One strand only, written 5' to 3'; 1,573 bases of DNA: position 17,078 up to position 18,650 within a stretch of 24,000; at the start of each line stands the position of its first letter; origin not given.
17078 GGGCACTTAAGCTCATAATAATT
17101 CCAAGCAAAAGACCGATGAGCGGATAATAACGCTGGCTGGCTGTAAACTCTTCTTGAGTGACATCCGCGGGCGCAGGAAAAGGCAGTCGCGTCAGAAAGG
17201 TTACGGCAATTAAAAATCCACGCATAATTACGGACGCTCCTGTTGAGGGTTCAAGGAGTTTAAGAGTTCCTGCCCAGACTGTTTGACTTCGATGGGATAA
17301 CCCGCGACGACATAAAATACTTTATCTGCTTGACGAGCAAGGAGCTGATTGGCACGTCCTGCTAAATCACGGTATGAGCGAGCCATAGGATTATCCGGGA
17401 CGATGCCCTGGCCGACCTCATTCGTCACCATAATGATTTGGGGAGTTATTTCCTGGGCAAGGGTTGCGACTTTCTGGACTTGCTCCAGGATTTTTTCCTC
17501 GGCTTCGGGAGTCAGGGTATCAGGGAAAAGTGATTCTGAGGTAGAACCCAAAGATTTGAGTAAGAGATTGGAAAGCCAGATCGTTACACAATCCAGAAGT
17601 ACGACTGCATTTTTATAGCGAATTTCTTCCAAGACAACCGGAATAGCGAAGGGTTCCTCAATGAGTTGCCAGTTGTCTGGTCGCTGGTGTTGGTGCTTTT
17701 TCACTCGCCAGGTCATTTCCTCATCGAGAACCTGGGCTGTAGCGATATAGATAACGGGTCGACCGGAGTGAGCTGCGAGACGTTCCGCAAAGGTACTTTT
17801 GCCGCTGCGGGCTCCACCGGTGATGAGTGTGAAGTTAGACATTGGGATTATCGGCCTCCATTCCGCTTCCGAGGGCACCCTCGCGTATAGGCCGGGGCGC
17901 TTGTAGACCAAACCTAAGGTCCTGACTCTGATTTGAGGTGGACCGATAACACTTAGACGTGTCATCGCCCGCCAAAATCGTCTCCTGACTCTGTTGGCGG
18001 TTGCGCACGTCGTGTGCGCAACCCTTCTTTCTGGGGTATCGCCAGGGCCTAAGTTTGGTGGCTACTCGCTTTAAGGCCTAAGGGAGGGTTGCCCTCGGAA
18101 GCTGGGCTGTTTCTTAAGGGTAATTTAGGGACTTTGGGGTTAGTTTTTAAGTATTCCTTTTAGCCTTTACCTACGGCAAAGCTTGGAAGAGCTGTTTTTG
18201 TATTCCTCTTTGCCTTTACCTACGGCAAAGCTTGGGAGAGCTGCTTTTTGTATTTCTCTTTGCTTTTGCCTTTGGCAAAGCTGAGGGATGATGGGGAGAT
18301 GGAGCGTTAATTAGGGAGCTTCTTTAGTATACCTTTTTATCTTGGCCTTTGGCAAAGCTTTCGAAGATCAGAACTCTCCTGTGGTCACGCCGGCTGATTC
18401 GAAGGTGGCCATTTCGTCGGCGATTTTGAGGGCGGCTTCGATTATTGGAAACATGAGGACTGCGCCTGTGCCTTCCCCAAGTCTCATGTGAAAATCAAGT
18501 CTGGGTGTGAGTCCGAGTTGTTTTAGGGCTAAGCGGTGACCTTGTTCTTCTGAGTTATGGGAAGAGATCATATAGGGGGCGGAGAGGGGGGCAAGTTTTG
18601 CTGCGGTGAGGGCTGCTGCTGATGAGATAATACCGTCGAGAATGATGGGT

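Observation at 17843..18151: ORF-free structured leader between cobT and cobU with nested long-range helices and duplicated B12-box-like motifs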

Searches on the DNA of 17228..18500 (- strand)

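Call 5: search_rna_families(source=window, start=17700, end=18500, threshold=evalue, max_evalue=10, show_alignments=3)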
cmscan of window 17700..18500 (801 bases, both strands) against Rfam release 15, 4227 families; matches with E-value up to 10: 4.
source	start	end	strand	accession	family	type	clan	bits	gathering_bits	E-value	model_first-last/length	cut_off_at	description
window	18219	18277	+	RF03967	mir-1270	Gene; miRNA;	-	15.4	90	4.7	1-83/83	no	mir-1270 microRNA precursor family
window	18083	18279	+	RF02188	ST7-OT4_2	Gene; lncRNA;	-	14.4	55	5.2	1-172/172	no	ST7 overlapping transcript 4 conserved region 2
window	17816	17845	+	RF01307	sR55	Gene; snRNA; snoRNA; CD-box;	-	13.4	35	3.2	1-65/65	no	Small nucleolar RNA sR55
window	18265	18305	+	RF01121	sR38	Gene; snRNA; snoRNA; CD-box;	-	10.9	50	9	12-59/59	no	Small nucleolar RNA sR38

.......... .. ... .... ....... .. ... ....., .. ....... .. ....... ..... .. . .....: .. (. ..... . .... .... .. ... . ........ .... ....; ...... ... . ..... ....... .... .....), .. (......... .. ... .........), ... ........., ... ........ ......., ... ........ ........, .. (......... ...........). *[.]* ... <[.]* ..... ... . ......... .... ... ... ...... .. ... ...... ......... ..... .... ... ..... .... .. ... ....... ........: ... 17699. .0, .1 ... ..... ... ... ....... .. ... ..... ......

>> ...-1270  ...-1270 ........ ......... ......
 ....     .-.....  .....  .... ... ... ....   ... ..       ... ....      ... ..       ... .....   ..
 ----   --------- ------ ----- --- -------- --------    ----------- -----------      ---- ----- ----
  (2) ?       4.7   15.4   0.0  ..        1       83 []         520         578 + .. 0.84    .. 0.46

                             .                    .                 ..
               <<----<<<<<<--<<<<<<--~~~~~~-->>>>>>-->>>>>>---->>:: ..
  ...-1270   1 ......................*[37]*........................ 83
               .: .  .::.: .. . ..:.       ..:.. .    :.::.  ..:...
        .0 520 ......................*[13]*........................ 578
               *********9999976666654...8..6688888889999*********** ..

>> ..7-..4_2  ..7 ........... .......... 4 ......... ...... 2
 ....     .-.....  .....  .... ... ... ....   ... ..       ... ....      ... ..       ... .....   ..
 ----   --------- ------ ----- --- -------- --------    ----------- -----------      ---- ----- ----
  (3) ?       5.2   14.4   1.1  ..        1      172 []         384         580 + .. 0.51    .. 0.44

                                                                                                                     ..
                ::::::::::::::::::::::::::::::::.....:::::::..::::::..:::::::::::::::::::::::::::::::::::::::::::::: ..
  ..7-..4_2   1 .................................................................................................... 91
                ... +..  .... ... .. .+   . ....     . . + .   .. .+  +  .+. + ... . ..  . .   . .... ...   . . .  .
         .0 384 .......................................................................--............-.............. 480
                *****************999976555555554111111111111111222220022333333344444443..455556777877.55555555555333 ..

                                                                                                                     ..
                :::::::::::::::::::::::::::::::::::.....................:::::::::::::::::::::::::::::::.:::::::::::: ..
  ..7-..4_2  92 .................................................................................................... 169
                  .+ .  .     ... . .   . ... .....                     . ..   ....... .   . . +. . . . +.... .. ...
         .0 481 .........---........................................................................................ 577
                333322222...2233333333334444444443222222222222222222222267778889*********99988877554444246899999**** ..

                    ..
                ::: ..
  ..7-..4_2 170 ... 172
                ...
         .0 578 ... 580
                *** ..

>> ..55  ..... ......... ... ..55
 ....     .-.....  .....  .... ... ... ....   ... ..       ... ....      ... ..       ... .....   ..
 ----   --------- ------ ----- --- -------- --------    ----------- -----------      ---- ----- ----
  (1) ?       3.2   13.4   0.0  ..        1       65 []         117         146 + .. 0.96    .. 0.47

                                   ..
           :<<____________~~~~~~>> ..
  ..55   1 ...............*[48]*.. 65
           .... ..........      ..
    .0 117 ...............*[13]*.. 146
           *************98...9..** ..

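Call 17: search_dna_similar(query=window:17843-18370:-, collection=plasmids, mode=distant, max_evalue=0.01)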
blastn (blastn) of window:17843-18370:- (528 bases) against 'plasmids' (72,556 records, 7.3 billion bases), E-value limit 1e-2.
No match.

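Call 18: search_dna_similar(query=window:17843-18370:-, collection=phages, mode=distant, max_evalue=0.01)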
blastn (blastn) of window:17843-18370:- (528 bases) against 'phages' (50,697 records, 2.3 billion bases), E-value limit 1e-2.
No match.
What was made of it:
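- Tried and rejected: blastn against the phage and plasmid collections: no match (calls 17, 18).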

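Call 22: search_rna_families(sources=[L003, L004], threshold=gathering)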
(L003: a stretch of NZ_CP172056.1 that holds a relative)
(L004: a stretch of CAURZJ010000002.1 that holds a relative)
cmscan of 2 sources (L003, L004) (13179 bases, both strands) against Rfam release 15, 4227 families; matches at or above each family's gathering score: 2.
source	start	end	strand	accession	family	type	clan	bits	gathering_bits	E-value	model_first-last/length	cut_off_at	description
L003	1450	1625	+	RF00174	Cobalamin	Cis-reg; riboswitch;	CL00101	110.9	31.5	1.3e-27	1-189/189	no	Cobalamin riboswitch aptamer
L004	1469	1645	+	RF00174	Cobalamin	Cis-reg; riboswitch;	CL00101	109.4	31.5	3.4e-27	1-189/189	no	Cobalamin riboswitch aptamer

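Call 35: search_rna_families(sources=[L030, L020, L025], threshold=evalue, max_evalue=5)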
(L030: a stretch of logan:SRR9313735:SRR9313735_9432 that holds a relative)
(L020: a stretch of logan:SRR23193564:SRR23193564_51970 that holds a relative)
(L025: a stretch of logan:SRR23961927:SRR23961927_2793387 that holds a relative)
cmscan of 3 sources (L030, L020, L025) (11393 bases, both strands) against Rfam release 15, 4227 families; matches with E-value up to 5: 14.
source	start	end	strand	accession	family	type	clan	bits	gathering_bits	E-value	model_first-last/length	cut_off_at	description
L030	3112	3168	+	RF00979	mir-553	Gene; miRNA;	-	36.9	82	0.00026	1-62/62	no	mir-553 microRNA precursor family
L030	3111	3169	-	RF00979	mir-553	Gene; miRNA;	-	34.4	82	0.0012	1-62/62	no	mir-553 microRNA precursor family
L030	3113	3167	+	RF04156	MIR2670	Gene; miRNA;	-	26.5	117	0.032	1-200/200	no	MIR2670 microRNA precursor family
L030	3127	3184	-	RF02844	RefA9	Gene; antisense;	-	26.3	49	1.5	1-64/64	no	Enterococcus sRNA A9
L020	2078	2201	+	RF01485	rli61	Cis-reg;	-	26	50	0.35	1-106/106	no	Listeria sRNA rli61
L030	3111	3169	+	RF00639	mir-515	Gene; miRNA;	CL00096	24.5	68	0.36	1-87/87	no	mir-515 microRNA precursor family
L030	3106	3173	+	RF04170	MIR7723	Gene; miRNA;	-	21.8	200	1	1-235/235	no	MIR7723 microRNA precursor family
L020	4862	4914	+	RF00110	RybB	Gene; sRNA;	-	21.3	40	1.3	1-79/79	no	RybB RNA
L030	3109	3174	+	RF00972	mir-651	Gene; miRNA;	-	20.2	106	4.9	1-86/86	no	mir-651 microRNA precursor family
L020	3631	3679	-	RF02946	cow-rumen-1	Gene; sRNA;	-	19.9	53.4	1.1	1-61/61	no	cow-rumen-1 RNA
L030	3112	3168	+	RF00551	bicoid_3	Cis-reg;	-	19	91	0.59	1-552/552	no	Bicoid 3'-UTR regulatory element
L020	1852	1939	+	RF00646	mir-204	Gene; miRNA;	-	17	48.4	4.3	1-89/89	no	mir-204 microRNA precursor family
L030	3126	3159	-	RF02897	S808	Gene; sRNA;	-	15.6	76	3.4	161-194/255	no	Staphylococcus sRNA 808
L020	705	753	-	RF01152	sR1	Gene; snRNA; snoRNA; CD-box;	-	15.2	45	3.6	1-57/57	no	Small nucleolar RNA sR1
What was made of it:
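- On Cobalamin riboswitch (RF00174 / RF01689, clan CL00101): No Cobalamin-clan hit on either strand, either in window 17700-18500 at E <= 10 (call 5) or in the homologous copies in L020, L025 and L030 at E <= 5 (call 35).
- Closest known: Cobalamin riboswitch. Different: There is no covariance-model match at E <= 10 (window copy, call 5) or at E <= 5 (three homologous copies, call 35).
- Closest known: EAR / epsC RNA of Bacillus. Different: There is no sequence or structure match to it in the Rfam scans (calls 5, 35).
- It matches no known aptamer class (calls 5, 35).
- Tried and rejected: Rfam at permissive E-values, on the window gap and on three homologous loci, gave only noise such as miRNA and snoRNA models (calls 5, 35).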
